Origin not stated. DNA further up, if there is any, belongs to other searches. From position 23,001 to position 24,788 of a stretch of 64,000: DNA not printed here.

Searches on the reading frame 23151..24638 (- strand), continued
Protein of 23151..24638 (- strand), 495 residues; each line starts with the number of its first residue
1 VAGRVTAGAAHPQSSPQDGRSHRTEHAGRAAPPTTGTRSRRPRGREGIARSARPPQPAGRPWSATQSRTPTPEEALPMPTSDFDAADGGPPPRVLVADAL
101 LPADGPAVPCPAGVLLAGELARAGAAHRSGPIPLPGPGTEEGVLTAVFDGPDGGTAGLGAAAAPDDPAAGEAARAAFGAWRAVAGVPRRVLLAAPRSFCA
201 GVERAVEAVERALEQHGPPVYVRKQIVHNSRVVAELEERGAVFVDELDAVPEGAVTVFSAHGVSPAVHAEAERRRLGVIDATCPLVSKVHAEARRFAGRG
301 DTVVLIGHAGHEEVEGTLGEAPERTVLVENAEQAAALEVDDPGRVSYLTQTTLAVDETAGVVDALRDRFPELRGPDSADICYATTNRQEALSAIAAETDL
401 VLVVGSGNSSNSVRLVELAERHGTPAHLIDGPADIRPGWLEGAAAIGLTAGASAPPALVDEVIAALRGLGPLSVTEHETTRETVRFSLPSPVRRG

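Call 75: search_solved_structures(query=window:23154-24407:-, max_evalue=0.001)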
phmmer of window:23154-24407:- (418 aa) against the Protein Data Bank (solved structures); distinct sequences matched with E-value up to 0.001: 11.
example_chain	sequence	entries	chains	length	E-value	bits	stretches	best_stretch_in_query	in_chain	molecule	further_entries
4h4c_A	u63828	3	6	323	1.7e-96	327.1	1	112-416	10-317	4-hydroxy-3-methylbut-2-enyl diphosphate reductase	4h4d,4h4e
3urk_A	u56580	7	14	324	1.7e-96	327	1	112-416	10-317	4-hydroxy-3-methylbut-2-enyl diphosphate reductase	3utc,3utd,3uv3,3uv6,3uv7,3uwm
4eb3_A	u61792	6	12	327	1.8e-96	327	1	112-416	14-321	4-hydroxy-3-methylbut-2-enyl diphosphate reductase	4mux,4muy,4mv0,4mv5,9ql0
3f7t_A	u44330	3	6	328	1.8e-96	327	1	112-416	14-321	4-hydroxy-3-methylbut-2-enyl diphosphate reductase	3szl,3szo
3zgl_A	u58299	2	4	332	1.8e-96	327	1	112-416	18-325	4-HYDROXY-3-METHYLBUT-2-ENYL DIPHOSPHATE REDUCTASE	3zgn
3ke8_A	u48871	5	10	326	2e-96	326.9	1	112-416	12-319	4-hydroxy-3-methylbut-2-enyl diphosphate reductase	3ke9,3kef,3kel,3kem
3szu_A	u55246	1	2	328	4.3e-96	325.7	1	112-416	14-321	4-hydroxy-3-methylbut-2-enyl diphosphate reductase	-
3t0f_A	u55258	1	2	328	4.4e-96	325.7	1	112-416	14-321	4-hydroxy-3-methylbut-2-enyl diphosphate reductase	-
3t0g_A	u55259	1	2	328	1.1e-95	324.4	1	112-416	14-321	4-hydroxy-3-methylbut-2-enyl diphosphate reductase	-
4n7b_A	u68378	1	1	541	1.5e-65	225.2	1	110-384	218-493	LytB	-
3dnf_A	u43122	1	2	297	8.5e-37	130.5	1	113-389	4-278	4-hydroxy-3-methylbut-2-enyl diphosphate reductase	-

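Call 78: find_encoding_contigs(protein=P0061, flank=8000, max_places=1)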
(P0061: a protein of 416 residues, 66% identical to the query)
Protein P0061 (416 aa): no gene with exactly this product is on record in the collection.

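Call 79: find_encoding_contigs(protein=P0098, flank=8000, max_places=1)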
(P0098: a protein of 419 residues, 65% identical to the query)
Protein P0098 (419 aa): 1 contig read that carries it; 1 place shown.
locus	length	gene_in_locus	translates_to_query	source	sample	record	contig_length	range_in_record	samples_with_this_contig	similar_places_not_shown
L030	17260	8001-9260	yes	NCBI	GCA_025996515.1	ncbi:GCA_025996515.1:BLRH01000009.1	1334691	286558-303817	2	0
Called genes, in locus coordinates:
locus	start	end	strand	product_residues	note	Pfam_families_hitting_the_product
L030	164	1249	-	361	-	PF03417:AAT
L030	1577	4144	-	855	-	PF00553:CBM_2, PF00041:fn3, PF16656:Pur_ac_phosph_N (faint), PF00041:fn3, PF00704:Glyco_hydro_18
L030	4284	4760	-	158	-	PF00578:AhpC-TSA, PF08534:Redoxin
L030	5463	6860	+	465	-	PF00027:cNMP_binding, PF19307:SrpI-like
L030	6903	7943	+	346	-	PF00348:polyprenyl_synt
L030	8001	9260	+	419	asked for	PF02401:LYTB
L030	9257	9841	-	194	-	PF01965:DJ-1_PfpI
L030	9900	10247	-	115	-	-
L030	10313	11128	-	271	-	PF10021:PARG_cat_microb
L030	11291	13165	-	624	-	PF02384:N6_Mtase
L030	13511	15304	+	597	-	PF12705:PDDEXK_1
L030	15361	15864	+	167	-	PF00293:NUDIX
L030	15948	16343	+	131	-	PF14078:DUF4259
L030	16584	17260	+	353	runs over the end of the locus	-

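Call 80: find_encoding_contigs(protein=P0088, flank=8000, max_places=1)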
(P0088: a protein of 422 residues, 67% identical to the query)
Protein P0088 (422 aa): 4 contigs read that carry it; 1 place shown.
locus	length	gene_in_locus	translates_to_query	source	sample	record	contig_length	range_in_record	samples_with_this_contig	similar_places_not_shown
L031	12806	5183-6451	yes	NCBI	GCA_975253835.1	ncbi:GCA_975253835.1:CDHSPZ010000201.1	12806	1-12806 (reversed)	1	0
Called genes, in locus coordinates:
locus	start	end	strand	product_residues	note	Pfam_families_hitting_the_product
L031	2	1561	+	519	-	?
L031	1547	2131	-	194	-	-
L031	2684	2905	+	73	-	PF22513:FitA-like_RHH (weak), PF21983:NikA-like (weak)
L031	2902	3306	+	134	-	PF01850:PIN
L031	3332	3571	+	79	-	-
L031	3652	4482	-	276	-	PF03976:PPK2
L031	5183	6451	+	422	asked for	PF02401:LYTB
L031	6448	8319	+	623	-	PF13292:DXP_synthase_N, PF02775:TPP_enzyme_C (faint), PF13292:DXP_synthase_N, PF02779:Transket_pyr, PF02780:Transketolase_C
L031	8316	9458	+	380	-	PF04551:GcpE, PF26540:GcpE_C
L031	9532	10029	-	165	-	PF12802:MarR_2, PF01047:MarR, PF13463:HTH_27 (faint)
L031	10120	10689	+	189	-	PF04264:YceI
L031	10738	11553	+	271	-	PF06977:SdiA-regulated (weak)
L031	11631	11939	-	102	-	-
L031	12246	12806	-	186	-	?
